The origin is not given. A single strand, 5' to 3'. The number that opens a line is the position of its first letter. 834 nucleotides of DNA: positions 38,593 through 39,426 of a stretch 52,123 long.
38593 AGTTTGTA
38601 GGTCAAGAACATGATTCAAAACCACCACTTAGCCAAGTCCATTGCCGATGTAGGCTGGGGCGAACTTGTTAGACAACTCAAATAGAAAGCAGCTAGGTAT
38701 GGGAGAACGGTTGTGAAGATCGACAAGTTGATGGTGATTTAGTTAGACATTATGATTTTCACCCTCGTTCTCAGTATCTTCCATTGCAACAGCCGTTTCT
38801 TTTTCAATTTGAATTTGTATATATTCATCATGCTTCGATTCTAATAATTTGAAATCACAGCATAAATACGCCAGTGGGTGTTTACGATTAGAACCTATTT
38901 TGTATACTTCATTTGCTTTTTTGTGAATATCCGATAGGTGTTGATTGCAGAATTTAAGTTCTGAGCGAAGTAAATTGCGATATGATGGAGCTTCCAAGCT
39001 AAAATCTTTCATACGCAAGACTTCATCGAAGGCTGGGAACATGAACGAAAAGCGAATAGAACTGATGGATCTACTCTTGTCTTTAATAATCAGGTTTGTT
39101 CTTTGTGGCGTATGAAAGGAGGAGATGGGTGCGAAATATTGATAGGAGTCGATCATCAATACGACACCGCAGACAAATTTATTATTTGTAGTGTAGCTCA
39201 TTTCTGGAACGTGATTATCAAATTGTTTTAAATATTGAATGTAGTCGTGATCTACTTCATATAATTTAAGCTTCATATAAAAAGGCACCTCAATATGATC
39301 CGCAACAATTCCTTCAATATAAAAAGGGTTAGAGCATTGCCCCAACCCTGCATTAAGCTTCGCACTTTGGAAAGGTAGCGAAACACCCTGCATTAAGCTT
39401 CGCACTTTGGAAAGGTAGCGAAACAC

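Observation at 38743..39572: Intact type III toxin-antitoxin (abortive-infection type) locus: promoter, 4.3 x 40-nt ToxI-like repeats, terminator, ToxN/AbiQ-family toxin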

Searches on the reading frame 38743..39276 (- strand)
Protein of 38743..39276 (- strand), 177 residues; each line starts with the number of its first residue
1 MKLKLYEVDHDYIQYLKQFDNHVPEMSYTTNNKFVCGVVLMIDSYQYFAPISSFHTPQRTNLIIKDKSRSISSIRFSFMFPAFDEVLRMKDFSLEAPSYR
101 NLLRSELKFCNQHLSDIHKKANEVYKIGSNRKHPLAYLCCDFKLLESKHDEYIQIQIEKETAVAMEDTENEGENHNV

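Call 4: search_protein_families(library=pfam, proteins=[window:38743-39276:-], max_evalue=1)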
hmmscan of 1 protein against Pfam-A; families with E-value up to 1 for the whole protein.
window:38743-39276:- (177 aa): 1 family
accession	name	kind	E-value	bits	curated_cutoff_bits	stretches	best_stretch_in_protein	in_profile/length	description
PF13958.12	ToxN_toxin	-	1.7e-34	119.7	25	1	3-152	1-159/159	Toxin ToxN, type III toxin-antitoxin system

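Call 5: search_protein_families(library=padloc, proteins=[window:38743-39276:-], max_evalue=1)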
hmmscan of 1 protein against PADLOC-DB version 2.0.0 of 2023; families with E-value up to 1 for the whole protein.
window:38743-39276:- (177 aa): 1 family
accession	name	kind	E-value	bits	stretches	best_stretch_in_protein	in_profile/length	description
PDLC02352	AbiQ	-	1.1e-30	105.1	1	3-154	1-159/160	AbiQ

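Call 6: search_protein_families(library=ncbifam, proteins=[window:38743-39276:-], max_evalue=1)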
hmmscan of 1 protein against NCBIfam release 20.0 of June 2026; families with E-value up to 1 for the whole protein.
window:38743-39276:- (177 aa): 0 families

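Call 8: search_solved_structures(query=window:38743-39276:-, max_evalue=1, show_alignments=3)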
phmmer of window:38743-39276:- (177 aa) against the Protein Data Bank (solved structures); distinct sequences matched with E-value up to 1: 4.
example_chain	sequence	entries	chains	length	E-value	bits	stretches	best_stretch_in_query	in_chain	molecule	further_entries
4ato_A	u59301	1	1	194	1.7e-10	44.5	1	4-160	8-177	TOXN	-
2xd0_A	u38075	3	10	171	4.4e-10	43.1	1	3-152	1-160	TOXN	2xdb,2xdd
7d8o_A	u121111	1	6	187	8.5e-10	42.2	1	4-152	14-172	Type III toxin-antitoxin system ToxN/AbiQ family toxin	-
4glk_A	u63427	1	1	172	9.5e-08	35.5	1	3-152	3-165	AbiQ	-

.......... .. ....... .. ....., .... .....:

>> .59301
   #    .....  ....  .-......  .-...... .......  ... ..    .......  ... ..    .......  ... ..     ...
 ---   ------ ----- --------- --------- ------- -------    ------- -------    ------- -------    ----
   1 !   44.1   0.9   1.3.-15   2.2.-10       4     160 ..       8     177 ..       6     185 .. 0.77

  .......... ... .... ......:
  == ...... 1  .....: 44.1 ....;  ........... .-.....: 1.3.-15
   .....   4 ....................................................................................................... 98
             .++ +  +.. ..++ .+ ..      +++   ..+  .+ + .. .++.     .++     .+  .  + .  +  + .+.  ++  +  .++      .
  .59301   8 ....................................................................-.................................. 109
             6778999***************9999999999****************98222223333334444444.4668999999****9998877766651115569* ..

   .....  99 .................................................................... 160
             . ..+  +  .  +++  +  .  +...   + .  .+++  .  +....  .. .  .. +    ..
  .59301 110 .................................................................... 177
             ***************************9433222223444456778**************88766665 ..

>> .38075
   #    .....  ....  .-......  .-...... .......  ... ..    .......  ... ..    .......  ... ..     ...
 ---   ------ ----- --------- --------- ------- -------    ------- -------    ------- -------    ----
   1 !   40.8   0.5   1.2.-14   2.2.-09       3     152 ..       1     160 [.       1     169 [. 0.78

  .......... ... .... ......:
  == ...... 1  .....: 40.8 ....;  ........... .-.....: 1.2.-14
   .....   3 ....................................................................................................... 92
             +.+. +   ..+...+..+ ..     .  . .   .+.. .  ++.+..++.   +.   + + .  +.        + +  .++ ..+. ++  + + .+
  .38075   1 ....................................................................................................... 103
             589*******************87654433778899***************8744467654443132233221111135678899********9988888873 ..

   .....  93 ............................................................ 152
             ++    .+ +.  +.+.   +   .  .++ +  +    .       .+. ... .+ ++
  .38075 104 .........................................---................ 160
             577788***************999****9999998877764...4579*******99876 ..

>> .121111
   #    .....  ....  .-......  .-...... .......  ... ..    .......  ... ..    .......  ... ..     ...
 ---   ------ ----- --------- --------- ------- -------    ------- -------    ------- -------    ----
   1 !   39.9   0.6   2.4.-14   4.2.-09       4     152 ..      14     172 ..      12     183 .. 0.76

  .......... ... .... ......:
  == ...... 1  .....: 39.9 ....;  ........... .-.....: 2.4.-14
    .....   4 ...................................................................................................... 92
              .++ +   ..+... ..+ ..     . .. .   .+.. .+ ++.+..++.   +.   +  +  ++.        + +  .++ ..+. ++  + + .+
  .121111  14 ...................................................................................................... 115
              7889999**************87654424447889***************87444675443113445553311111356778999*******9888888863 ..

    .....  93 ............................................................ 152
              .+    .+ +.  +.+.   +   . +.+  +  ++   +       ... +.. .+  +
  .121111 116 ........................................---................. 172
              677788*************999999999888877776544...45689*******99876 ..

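Call 13: find_homologous_proteins(query=window:38743-39276:-, max_evalue=0.00001)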
Query window:38743-39276:- (177 aa): 153 proteins with E <= 0.00001 among 160 candidates; the best 120 are listed.
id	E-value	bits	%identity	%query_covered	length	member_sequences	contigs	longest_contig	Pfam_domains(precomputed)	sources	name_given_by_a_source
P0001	5.4e-114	396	100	100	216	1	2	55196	PF13958.13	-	-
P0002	8.8e-91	320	81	100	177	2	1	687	PF13958.13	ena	-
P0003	4.2e-57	211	55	99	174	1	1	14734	PF13958.13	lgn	-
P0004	1.7e-56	209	56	94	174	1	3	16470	PF13958.13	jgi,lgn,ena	jgi:protein AbiQ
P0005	6.6e-56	207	57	93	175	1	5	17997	PF13958.13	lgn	-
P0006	9.7e-56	206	60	87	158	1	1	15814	PF13958.13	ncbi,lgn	-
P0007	1.0e-55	206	55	97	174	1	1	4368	PF13958.13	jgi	jgi:protein AbiQ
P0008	2.9e-55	205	55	98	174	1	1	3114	PF13958.13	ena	-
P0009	3.1e-51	192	51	99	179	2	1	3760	PF13958.13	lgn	-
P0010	5.3e-51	191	56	89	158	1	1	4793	PF13958.13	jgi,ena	-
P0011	8.5e-51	190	52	97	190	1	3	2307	PF13958.13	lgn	-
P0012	1.1e-50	190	53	94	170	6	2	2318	PF13958.13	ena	-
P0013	4.0e-49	185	50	95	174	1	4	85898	PF13958.13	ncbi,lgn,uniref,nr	ncbi:type III toxin-antitoxin system ToxN/AbiQ family toxin [Clostridium sp.]|uniref:type III toxin-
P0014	2.2e-46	176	55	85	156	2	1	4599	PF13958.13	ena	-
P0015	2.9e-45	172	53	92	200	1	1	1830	PF13958.13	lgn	-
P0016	3.1e-45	172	54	85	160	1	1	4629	PF13958.13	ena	-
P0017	3.7e-45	172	51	98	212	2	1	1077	PF13958.13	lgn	-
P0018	8.1e-45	171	55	85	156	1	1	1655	PF13958.13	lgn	-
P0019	1.0e-44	170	55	85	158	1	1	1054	PF13958.13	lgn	-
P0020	1.8e-44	170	54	85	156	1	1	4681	PF13958.13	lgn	-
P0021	3.5e-44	169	56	79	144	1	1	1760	PF13958.13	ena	-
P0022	4.1e-44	169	52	90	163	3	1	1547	PF13958.13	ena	-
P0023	4.6e-44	168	56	75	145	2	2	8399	PF13958.13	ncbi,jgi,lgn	-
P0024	6.0e-44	168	52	85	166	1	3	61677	PF13958.13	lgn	-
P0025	6.9e-44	168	52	85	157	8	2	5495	PF13958.13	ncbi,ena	-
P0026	8.6e-44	168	54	85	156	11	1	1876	PF13958.13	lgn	-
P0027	1.1e-43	167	55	85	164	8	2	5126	PF13958.13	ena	-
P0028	1.6e-43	167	52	85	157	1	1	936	PF13958.13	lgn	-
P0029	1.9e-43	166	49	94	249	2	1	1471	PF13958.13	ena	-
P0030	3.0e-43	166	51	85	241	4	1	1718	PF13958.13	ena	-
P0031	4.0e-43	165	54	85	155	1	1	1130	PF13958.13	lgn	-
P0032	4.1e-43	165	53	85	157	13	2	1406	PF13958.13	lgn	-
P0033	4.4e-43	165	54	85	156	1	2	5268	PF13958.13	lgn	-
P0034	4.6e-43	165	80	56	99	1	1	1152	PF13958.13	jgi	jgi:hypothetical protein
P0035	5.2e-43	165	53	85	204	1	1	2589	PF13958.13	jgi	-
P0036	5.5e-43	165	52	85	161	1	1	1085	PF13958.13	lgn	-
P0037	6.1e-43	165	51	85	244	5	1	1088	PF13958.13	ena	-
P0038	7.1e-43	165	51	85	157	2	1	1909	PF13958.13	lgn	-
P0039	1.2e-42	164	51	85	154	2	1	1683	PF13958.13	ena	-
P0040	1.8e-42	163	53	85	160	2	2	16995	PF13958.13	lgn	-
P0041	2.3e-42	163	49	94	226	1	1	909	PF13958.13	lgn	-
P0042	2.4e-42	163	52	85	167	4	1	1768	PF13958.13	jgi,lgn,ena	-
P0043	3.7e-42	162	51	88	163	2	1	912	PF13958.13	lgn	-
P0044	5.9e-42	162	50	85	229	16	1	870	PF13958.13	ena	-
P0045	1.2e-41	160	54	85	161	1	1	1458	PF13958.13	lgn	-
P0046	1.3e-41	160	52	85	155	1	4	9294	PF13958.13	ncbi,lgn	-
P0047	1.6e-41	160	51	91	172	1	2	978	PF13958.13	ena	-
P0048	2.0e-41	160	50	85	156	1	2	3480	PF13958.13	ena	-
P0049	2.7e-41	159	53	85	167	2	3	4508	PF13958.13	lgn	-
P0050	2.7e-41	159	53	89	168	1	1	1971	PF13958.13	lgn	-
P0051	2.7e-41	159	49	85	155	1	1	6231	PF13958.13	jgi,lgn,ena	-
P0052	2.8e-41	159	52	85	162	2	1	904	PF13958.13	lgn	-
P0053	2.9e-41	159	49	94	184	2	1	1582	PF13958.13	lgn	-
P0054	3.0e-41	159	51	92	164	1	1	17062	PF13958.13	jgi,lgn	-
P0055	3.6e-41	159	48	85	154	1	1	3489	PF13958.13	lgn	-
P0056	4.6e-41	159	48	85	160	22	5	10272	PF13958.13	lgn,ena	-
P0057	4.9e-41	159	52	85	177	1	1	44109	PF13958.13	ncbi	-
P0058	7.0e-41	158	52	85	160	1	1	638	PF13958.13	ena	-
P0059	7.9e-41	158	51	86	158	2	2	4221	PF13958.13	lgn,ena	-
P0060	8.5e-41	158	52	85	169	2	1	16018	PF13958.13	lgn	-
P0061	9.3e-41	158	48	85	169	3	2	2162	PF13958.13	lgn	-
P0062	1.1e-40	157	48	85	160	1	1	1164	PF13958.13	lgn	-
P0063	2.2e-40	156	53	85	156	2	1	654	PF13958.13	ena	-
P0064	2.3e-40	156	49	86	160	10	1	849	PF13958.13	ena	-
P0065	2.3e-40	156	48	86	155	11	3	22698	PF13958.13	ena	-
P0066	2.6e-40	156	50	81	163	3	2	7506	PF13958.13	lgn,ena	-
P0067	2.6e-40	156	51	86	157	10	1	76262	PF13958.13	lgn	-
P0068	3.0e-40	156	50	85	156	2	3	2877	PF13958.13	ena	-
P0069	3.1e-40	156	48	88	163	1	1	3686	PF13958.13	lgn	-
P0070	3.3e-40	156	49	86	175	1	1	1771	PF13958.13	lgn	-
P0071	4.4e-40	155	51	86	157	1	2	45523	PF13958.13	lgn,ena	-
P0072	4.5e-40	155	51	85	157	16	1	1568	PF13958.13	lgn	-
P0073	4.7e-40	155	50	85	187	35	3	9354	PF13958.13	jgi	-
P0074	5.0e-40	155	51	85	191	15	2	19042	PF13958.13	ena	-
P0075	6.3e-40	155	47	85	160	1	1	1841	PF13958.13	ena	-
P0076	6.5e-40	155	53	85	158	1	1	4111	PF13958.13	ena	-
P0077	8.1e-40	155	50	85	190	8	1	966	PF13958.13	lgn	-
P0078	8.7e-40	154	50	85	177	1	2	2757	PF13958.13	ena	-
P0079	9.0e-40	154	50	85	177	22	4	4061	PF13958.13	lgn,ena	-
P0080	1.0e-39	154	50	85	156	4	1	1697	PF13958.13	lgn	-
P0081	1.1e-39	154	49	85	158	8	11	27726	PF13958.13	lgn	-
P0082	1.2e-39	154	50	85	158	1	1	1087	PF13958.13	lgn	-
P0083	1.4e-39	154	49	90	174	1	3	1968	PF13958.13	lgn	-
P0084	1.5e-39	154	48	85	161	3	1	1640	PF13958.13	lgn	-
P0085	2.2e-39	153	52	84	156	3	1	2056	PF13958.13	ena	-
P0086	2.6e-39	153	50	85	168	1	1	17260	PF13958.13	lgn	-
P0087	4.5e-39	152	52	85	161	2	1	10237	PF13958.13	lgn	-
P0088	6.7e-39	152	47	85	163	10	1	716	PF13958.13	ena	-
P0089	1.3e-38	151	50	81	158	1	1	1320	PF13958.13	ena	-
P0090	1.6e-38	150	46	85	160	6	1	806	PF13958.13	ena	-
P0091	2.0e-38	150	51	85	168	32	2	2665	PF13958.13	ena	-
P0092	3.6e-38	149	46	85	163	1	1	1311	PF13958.13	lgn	-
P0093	4.0e-38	149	48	85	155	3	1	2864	PF13958.13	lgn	-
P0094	4.5e-38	149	48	85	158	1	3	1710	PF13958.13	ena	-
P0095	5.7e-38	149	48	86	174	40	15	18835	PF13958.13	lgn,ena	-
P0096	6.0e-38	148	47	99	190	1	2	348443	PF13958.13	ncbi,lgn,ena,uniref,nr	ncbi:type III toxin-antitoxin system ToxN/AbiQ family toxin [Sporanaerobacter acetigenes]|uniref:Pro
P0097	7.7e-38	148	48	85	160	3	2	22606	PF13958.13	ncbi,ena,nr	ncbi:MAG: type III toxin-antitoxin system ToxN/AbiQ family toxin [Clostridia bacterium]|nr:type III 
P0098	1.2e-37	148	50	85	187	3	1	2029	PF13958.13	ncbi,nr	ncbi:MAG: Endoribonuclease ToxN [Firmicutes bacterium]|nr:Endoribonuclease ToxN [Bacillota bacterium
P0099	1.3e-37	147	48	85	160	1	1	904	PF13958.13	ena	-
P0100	1.5e-37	147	52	85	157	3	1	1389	PF13958.13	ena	-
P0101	1.5e-37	147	47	85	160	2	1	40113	PF13958.13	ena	-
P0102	2.6e-37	146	46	85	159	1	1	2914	PF13958.13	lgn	-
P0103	4.2e-37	146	46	87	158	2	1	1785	PF13958.13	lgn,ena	-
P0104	4.4e-37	146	48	85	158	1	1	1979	PF13958.13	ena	-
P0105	4.4e-37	146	47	85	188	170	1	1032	PF13958.13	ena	-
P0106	5.0e-37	146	47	85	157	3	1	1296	PF13958.13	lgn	-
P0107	5.2e-37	145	49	85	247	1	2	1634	PF13958.13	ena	-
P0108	5.3e-37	145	51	86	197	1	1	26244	PF13958.13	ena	-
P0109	5.4e-37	145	45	94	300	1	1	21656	PF13958.13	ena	-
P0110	5.7e-37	145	46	85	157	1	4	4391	PF13958.13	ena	-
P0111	7.3e-37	145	48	85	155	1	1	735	PF13958.13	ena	-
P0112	8.9e-37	145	49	90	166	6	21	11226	PF13958.13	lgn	-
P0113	1.7e-36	144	50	85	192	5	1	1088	PF13958.13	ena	-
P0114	1.7e-36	144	50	85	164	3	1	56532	PF13958.13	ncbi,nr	ncbi:hypothetical protein AGMMS49957_00370 [Synergistales bacterium]|nr:hypothetical protein AGMMS49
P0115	1.9e-36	144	48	85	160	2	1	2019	PF13958.13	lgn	-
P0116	2.3e-36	143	49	87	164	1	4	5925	PF13958.13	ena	-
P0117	2.4e-36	143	46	93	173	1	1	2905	PF13958.13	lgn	-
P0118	2.8e-36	143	48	93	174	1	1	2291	PF13958.13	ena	-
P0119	4.6e-36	142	46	85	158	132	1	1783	PF13958.13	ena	-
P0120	1.1e-35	141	46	93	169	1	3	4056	PF13958.13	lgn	-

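Call 14: find_related_loci(query=window:38743-39276:-, collection=genome_contigs, flank=4000)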
Query window:38743-39276:- (177 aa) in genome_contigs; peptide patterns used: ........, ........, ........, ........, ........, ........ (x = any residue, [..] = any of these).
29 stretches matched a pattern; 3 encode a relative of the query (tblastn E <= 1e-3); 3 distinct loci.
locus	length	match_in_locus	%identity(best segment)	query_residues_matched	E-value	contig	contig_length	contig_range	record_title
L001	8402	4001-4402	25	34-177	5e-6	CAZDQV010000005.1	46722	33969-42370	MAG TPA_asm: uncultured Oscillospiraceae bacterium isolate binchicken_co354_198 genome assembly, contig: NODE_569_length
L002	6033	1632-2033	25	34-177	1e-5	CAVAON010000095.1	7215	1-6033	Anaerovoracaceae bacterium isolate H07626-L1_cleanbin_000009 genome assembly, contig: Spades_H07626-L1_contig_5897, whol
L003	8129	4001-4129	37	35-85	4e-5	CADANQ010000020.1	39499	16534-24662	MAG: uncultured Clostridiales bacterium isolate RUG13460 genome assembly, contig: RUG13460_asm_20, whole genome shotgun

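Call 15: find_encoding_contigs(protein=P0001, flank=3000, max_places=3)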
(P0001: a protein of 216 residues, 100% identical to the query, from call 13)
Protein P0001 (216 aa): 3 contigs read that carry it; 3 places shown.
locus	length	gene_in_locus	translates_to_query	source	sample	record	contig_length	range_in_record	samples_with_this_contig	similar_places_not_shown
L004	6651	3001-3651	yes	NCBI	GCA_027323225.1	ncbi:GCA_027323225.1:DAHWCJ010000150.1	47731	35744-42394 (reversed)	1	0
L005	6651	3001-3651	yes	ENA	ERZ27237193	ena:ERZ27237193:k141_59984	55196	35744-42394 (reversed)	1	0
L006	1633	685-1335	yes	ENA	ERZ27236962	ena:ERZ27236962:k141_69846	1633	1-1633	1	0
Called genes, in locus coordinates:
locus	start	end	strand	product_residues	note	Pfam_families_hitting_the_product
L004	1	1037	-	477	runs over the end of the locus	PF00171:Aldedh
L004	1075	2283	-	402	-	PF00291:PALP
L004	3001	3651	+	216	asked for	PF13958:ToxN_toxin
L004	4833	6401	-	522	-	PF00501:AMP-binding, PF13193:AMP-binding_C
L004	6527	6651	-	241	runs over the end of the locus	PF06103:DUF948 (faint), PF00015:MCPsignal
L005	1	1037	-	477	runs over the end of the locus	PF00171:Aldedh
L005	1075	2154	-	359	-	PF00291:PALP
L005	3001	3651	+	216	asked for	PF13958:ToxN_toxin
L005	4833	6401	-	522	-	PF00501:AMP-binding, PF13193:AMP-binding_C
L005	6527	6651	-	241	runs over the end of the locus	PF06103:DUF948 (faint), PF00015:MCPsignal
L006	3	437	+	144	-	?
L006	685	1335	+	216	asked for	PF13958:ToxN_toxin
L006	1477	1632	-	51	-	?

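Call 16: find_encoding_contigs(protein=P0002, flank=3000, max_places=3)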
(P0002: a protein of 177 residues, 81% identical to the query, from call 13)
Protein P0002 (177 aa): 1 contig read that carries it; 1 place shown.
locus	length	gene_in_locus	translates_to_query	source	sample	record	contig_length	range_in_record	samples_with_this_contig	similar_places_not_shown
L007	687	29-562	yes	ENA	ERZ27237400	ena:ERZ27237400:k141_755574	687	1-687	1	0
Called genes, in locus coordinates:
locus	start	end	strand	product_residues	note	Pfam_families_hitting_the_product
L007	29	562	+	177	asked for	PF13958:ToxN_toxin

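Call 17: find_encoding_contigs(protein=P0003, flank=3000, max_places=2)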
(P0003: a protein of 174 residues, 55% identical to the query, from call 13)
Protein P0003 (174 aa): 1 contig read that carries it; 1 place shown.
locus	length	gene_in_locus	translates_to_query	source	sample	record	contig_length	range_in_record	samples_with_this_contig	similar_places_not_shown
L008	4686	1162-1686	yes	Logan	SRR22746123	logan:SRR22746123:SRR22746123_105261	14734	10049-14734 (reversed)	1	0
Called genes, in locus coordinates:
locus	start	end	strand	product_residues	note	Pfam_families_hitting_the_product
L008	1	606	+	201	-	?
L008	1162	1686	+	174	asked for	PF13958:ToxN_toxin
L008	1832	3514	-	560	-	-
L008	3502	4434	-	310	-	-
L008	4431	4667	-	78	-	-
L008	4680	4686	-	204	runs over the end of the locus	-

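Call 18: find_encoding_contigs(protein=P0004, flank=3000, max_places=2)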
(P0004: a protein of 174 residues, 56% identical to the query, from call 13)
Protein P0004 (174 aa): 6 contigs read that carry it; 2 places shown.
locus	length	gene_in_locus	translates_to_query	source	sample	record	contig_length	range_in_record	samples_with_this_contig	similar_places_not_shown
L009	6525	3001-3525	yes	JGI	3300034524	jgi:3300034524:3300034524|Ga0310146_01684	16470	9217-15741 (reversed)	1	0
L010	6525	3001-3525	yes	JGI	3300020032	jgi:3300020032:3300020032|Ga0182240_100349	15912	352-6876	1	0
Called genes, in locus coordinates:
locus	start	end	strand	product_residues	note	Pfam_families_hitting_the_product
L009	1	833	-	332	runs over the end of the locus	PF13274:SocA_Panacea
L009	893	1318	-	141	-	-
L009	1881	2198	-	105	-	PF05016:ParE_toxin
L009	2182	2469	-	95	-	PF02604:PhdYeFM_antitox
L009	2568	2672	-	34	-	-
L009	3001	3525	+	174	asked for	PF13958:ToxN_toxin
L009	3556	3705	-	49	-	-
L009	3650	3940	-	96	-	-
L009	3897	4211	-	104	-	PF01909:NTP_transf_2, PF18765:Polbeta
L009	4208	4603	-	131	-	PF08780:NTase_sub_bind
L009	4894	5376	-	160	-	PF04892:VanZ-LLP1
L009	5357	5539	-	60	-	-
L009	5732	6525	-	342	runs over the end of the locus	PF13784:Fic_N, PF02661:Fic, PF21248:SoFic-like_C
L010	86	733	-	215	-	PF02452:PemK_toxin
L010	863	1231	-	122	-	PF00308:Bac_DnaA (weak), PF01695:IstB_IS21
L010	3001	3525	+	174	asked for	PF13958:ToxN_toxin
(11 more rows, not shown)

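Call 19: find_encoding_contigs(protein=P0005, flank=3000, max_places=2)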
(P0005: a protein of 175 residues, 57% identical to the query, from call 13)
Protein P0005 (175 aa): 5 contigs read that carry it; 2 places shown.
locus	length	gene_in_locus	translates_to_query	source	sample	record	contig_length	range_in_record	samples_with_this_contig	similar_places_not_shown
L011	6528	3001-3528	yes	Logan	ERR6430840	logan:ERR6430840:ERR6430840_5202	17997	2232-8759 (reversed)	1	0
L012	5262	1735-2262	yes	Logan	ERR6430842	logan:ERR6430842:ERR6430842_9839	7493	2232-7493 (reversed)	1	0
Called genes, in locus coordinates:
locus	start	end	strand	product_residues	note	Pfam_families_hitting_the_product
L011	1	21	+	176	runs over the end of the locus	PF10076:Phage_Mu_Gp48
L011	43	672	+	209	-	-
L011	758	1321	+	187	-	-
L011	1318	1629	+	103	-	-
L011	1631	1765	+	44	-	-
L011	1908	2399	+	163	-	-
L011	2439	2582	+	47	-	-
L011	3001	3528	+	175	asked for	PF13958:ToxN_toxin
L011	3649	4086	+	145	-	-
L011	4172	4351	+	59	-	-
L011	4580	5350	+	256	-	PF01520:Amidase_3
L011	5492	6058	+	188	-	PF07833:Cu_amine_oxidN1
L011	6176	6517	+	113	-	-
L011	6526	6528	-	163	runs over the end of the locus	-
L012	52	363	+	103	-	-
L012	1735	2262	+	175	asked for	PF13958:ToxN_toxin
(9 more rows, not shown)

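Call 20: find_encoding_contigs(protein=P0006, flank=3000, max_places=1)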
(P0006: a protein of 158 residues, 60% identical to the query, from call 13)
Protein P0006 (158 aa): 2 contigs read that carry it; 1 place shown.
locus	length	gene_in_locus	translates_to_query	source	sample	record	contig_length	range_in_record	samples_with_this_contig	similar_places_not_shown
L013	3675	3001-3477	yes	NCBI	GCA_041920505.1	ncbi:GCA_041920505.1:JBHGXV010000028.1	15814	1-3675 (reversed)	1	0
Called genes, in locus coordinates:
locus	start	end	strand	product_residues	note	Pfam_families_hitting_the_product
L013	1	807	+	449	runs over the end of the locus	PF00202:Aminotran_3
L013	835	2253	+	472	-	PF00171:Aldedh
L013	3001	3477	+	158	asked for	PF13958:ToxN_toxin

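Call 21: find_encoding_contigs(protein=P0007, flank=3000, max_places=1)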
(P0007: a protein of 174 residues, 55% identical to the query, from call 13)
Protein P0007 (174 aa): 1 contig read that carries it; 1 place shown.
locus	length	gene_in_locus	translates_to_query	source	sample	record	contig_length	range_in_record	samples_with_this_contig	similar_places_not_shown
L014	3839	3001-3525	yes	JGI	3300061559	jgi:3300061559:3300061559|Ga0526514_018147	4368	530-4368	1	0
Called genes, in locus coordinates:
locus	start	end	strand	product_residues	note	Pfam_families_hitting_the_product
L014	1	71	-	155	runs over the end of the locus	PF00293:NUDIX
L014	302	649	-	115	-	PF02452:PemK_toxin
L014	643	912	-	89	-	-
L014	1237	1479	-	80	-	-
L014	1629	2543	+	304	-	-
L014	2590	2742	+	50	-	-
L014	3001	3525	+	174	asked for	PF13958:ToxN_toxin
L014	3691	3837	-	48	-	?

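Call 22: find_encoding_contigs(protein=P0009, flank=3000, max_places=1)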
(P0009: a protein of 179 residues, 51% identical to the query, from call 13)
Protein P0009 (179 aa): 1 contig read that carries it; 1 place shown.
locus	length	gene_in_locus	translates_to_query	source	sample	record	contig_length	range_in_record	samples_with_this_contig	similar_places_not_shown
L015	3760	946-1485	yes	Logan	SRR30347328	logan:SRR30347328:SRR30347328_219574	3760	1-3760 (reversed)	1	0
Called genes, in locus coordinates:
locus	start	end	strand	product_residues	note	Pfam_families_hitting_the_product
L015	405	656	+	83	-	-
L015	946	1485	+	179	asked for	PF13958:ToxN_toxin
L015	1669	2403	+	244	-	PF01522:Polysacc_deac_1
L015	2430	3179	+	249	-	PF01522:Polysacc_deac_1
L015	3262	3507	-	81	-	-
